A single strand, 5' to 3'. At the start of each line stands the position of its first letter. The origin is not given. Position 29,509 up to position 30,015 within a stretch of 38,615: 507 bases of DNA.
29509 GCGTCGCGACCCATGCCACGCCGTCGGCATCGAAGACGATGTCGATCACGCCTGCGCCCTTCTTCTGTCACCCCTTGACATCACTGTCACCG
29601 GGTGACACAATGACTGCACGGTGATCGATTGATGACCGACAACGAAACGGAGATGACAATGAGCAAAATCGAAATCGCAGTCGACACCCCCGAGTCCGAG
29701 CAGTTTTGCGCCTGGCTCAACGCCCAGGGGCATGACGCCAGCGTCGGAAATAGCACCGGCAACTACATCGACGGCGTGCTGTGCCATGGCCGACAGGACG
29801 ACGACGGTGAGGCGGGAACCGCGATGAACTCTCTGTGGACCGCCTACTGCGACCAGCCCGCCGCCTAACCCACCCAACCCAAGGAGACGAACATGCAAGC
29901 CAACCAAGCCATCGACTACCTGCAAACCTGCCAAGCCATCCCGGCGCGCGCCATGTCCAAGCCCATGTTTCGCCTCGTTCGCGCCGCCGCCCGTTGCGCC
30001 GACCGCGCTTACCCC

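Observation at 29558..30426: Opposite-strand three-gene cassette with an autoregulated-looking strong promoter and a terminal HTH gene: candidate anti-defence (acr-aca-like) locus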

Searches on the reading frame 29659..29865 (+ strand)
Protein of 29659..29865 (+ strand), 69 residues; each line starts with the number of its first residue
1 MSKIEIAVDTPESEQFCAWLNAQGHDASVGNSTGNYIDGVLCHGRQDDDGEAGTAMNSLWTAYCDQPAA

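Call 6: search_protein_families(library=pfam, proteins=[window:29659-29865:+], max_evalue=0.1)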
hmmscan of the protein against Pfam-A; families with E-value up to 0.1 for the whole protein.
window:29659-29865:+ (69 aa): 0 families

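Call 7: search_protein_families(library=phrogs, proteins=[window:29659-29865:+], max_evalue=0.1)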
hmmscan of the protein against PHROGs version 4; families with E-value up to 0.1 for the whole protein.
window:29659-29865:+ (69 aa): 1 family
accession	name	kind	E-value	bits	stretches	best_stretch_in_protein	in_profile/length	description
phrog_33708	-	unknown function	0.074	14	0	55-68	10-23/44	-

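Call 11: find_homologous_proteins(query=window:29659-29865:+, max_evalue=0.01)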
Query window:29659-29865:+ (69 aa): 5 proteins with E <= 0.01 among 5 candidates.
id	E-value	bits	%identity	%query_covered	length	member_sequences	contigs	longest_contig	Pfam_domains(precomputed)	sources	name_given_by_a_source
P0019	9.7e-41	154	99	100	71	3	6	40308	-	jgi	jgi:hypothetical protein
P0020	2.1e-25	106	73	93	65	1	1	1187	-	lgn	-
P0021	6.9e-19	85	64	93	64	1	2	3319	-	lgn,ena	-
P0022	3.6e-16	76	60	91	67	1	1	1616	-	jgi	jgi:hypothetical protein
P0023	9.9e-15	72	57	94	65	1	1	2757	-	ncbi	-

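Call 13: find_encoding_contigs(protein=P0019, flank=6000, max_places=6)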
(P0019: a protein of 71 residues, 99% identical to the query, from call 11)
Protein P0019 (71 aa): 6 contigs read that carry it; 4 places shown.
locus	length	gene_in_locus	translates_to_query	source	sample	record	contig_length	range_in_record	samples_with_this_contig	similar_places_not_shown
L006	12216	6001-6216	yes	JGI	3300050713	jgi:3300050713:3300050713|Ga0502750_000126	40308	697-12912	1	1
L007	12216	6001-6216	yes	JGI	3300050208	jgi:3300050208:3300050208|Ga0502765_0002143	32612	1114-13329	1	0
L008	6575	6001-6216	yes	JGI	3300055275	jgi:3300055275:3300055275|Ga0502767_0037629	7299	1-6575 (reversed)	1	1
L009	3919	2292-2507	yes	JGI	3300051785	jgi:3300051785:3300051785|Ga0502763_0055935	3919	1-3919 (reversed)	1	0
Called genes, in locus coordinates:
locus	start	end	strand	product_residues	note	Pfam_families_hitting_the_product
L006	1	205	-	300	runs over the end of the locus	?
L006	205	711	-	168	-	-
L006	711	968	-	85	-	-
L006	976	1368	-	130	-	-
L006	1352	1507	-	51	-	-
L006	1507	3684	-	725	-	PF23899:SU10_portal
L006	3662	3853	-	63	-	-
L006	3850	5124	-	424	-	-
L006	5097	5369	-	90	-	-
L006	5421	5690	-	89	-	-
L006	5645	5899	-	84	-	-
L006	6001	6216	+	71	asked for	-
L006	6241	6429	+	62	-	-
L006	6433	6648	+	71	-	-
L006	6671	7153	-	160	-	-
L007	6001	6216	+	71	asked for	-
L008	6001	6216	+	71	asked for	-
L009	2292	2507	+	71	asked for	-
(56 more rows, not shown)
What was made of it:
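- The same gene (98.6% aa identity) occurs in two phages with different portal and replication genes (call 13).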

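Call 32: search_solved_structures(query=A4, max_evalue=10)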
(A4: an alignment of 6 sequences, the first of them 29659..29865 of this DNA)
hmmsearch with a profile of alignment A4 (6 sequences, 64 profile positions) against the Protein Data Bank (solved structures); distinct sequences matched with E-value up to 10: 1.
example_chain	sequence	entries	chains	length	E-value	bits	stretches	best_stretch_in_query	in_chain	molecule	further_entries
5dn6_J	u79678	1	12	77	1.8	12.1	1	28-53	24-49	ATP synthase F0 subcomplex C subunit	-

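Call 46: predict_structure(alignment_id=A4)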
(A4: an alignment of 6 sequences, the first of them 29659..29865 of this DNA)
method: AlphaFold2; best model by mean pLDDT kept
length: 69 residues; sequences in the alignment: 6
mean_pLDDT: 85.7   pTM: 0.75
mean pLDDT of the five models: 85.7, 83.1, 82.8, 81.9, 80.0
residues with pLDDT >= 90: 33; 70-90: 29; 50-70: 7; < 50: 0
segments of 3 or more residues with pLDDT < 50: none
pLDDT, mean of each block of 10 residues (from residue 1): 89 93 94 85 67 88 82
secondary structure, 60 per line:
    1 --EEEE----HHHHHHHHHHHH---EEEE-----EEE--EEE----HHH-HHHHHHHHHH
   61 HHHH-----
elements in order: E3-6 H11-22 E26-29 E35-37 E40-42 H51-64

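Call 52: fold_search(model_id=the predicted structure, library=pdb)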
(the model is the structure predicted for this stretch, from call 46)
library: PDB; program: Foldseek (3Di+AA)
matches with E <= 10: 396; with E <= 0.001: 0
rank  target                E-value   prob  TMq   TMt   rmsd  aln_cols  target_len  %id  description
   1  5b0o_L                3.8e-01  0.15  0.34  0.22  14.2        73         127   15  Structure of the FliH-FliI complex (released 2016-03-23)
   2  5b0o_I                6.2e-01  0.13  0.36  0.22  13.4        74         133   18  Structure of the FliH-FliI complex (released 2016-03-23)
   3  3l78                  6.7e-01  0.23  0.31  0.20   3.1        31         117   19  The crystal structure of SMU.1142C from Streptococcus mutans UA159 (released 2010-12-08)
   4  2qke_F                8.2e-01  0.08  0.24  0.19   3.3        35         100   20  Wild Type Crystal Structure of Full Length Circadian Clock Protein KaiB from Thermosynechococcus elongatus BP-1 (released 2008-06-17)
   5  3rdw_A                8.8e-01  0.25  0.32  0.21   2.6        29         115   21  Putative arsenate reductase from Yersinia pestis (released 2011-04-20)
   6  6fkf_d                8.8e-01  0.04  0.23  0.13  10.9        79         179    6  Chloroplast F1Fo conformation 1 (released 2018-05-23)
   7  7drn_B                1.1e+00  0.06  0.31  0.09  14.5        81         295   18  Structure of ATP-grasp ligase PsnB complexed with precursor peptide PsnA2 and AMPPNP (released 2021-09-08)
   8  1r5p_A                1.2e+00  0.07  0.25  0.21   3.5        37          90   24  Crystal Structure Analysis of KaiB from PCC7120 (released 2004-05-04)
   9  1wwj_B                1.2e+00  0.07  0.26  0.21   3.3        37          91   19  crystal structure of KaiB from Synechocystis sp. (released 2005-02-15)
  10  1wwj_A                1.2e+00  0.07  0.26  0.20   3.4        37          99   19  crystal structure of KaiB from Synechocystis sp. (released 2005-02-15)
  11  8ukm_B                1.2e+00  0.04  0.26  0.19  10.0        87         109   14  T33-ml30 - Designed Tetrahedral Protein Cage Using Machine Learning Algorithms (released 2024-03-06)
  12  2m6r_MODEL_1_A        1.4e+00  0.47  0.36  0.17   3.3        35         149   34  apo_YqcA (released 2014-04-09)
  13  7f75_G                1.4e+00  0.14  0.31  0.19   2.9        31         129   16  Cryo-EM structure of Spx-dependent transcription activation complex (released 2021-10-13)
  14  1wwj_C                1.4e+00  0.06  0.26  0.20   3.4        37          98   19  crystal structure of KaiB from Synechocystis sp. (released 2005-02-15)
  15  1vgl_C                1.4e+00  0.06  0.26  0.20   3.4        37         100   19  Crystal structure of tetrameric KaiB from T.elongatus BP-1 (released 2005-08-16)
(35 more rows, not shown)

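Call 55: search_protein_families(library=ncbifam, proteins=[window:29659-29865:+], max_evalue=0.1)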
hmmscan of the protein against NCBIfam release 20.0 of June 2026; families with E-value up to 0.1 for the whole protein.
window:29659-29865:+ (69 aa): 0 families

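Call 67: fold_search(model_id=the predicted structure, library=viral)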
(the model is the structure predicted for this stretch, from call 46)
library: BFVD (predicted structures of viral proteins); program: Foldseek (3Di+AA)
matches with E <= 10: 222; with E <= 0.001: 0
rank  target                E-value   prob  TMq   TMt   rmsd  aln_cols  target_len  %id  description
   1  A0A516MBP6            2.9e-01  0.16  0.35  0.05  16.9        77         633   10  (no name in the UniProt tables at hand)
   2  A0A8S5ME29            3.4e-01  0.16  0.35  0.06  14.8        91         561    9  Portal [Siphoviridae sp. ctYh54]
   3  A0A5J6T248            4.4e-01  0.21  0.39  0.10   4.9        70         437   18  Uncharacterized protein [Aeromonas phage vB_AhyS-A18P4]
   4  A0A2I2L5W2            4.4e-01  0.06  0.21  0.13   6.0        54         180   26  Uncharacterized protein [Orpheovirus IHUMI-LCC2]
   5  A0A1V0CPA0            5.9e-01  0.13  0.35  0.23  10.0        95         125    8  (no name in the UniProt tables at hand)
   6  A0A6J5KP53            7.2e-01  0.15  0.39  0.16   9.7        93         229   17  Glutaredoxin [uncultured Caudovirales phage]
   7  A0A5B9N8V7            8.9e-01  0.15  0.31  0.26   3.8        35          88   20  Glutaredoxin domain-containing protein [Aeromonas phage 2L372X]
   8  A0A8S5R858            8.9e-01  0.11  0.36  0.06  14.1        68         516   10  Portal [virus sp. cti5L29]
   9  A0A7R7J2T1            9.5e-01  0.15  0.30  0.15   2.9        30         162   20  (no name in the UniProt tables at hand)
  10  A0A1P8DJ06            1.0e+00  0.18  0.35  0.18   3.5        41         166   15  (no name in the UniProt tables at hand)
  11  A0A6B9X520            1.1e+00  0.16  0.44  0.34   8.0        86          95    8  Uncharacterized protein [Escherichia phage kvi]
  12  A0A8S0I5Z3            1.3e+00  0.10  0.37  0.25   5.9        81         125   11  (no name in the UniProt tables at hand)
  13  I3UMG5                1.3e+00  0.10  0.36  0.12   8.5        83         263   14  Glutaredoxin 3 [Colwellia phage 9A]
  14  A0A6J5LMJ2            1.3e+00  0.07  0.29  0.31   9.6        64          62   22  Uncharacterized protein [uncultured Caudovirales phage]
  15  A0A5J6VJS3            1.3e+00  0.09  0.36  0.25   8.8        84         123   12  Glutaredoxin domain-containing protein [Megaviridae environmental sample]
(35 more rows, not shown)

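Call 68: find_encoding_contigs(protein=P0023, flank=3000, max_places=3)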
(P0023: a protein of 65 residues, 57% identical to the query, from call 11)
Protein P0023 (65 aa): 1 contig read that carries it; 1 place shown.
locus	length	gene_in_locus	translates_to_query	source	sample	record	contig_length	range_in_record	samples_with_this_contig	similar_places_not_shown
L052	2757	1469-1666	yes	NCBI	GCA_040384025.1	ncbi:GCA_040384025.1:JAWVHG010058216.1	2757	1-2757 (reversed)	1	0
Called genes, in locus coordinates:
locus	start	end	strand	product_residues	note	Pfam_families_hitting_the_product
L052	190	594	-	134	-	-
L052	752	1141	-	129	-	PF05772:NinB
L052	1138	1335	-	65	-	-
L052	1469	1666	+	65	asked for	-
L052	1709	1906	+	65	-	PF21983:NikA-like (weak)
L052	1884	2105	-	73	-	-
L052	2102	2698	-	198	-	PF05766:NinG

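Call 69: find_encoding_contigs(protein=P0021, flank=3000, max_places=3)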
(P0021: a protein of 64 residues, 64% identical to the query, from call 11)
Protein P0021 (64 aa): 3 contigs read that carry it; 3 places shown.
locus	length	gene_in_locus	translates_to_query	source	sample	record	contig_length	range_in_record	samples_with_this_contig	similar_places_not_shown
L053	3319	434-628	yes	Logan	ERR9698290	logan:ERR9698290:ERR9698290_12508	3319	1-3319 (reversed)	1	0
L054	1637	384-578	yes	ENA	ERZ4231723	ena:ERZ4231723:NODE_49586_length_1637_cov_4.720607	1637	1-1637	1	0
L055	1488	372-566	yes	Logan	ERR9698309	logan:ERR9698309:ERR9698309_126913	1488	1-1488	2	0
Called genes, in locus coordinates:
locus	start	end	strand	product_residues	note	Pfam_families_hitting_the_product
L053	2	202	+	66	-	?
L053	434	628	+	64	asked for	-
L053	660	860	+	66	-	-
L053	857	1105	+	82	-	PF13560:HTH_31 (faint)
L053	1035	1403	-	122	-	-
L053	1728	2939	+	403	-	PF13356:Arm-DNA-bind_3, PF22022:Phage_int_M, PF00589:Phage_integrase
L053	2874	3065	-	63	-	-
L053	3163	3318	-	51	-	?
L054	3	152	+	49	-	?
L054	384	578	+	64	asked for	-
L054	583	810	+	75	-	-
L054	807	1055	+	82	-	PF13560:HTH_31 (faint)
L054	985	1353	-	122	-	-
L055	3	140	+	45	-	?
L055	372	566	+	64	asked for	-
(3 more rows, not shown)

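Call 91: search_protein_families(library=padloc, proteins=[window:29659-29865:+], max_evalue=0.1)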
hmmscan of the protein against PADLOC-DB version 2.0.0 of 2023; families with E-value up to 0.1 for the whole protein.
window:29659-29865:+ (69 aa): 0 families

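Call 96: search_dna_similar(query=window:29659-29865:+, collection=phages, mode=protein, max_evalue=0.01, max_rows=15)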
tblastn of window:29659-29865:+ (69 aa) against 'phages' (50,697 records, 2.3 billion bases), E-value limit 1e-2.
No match.
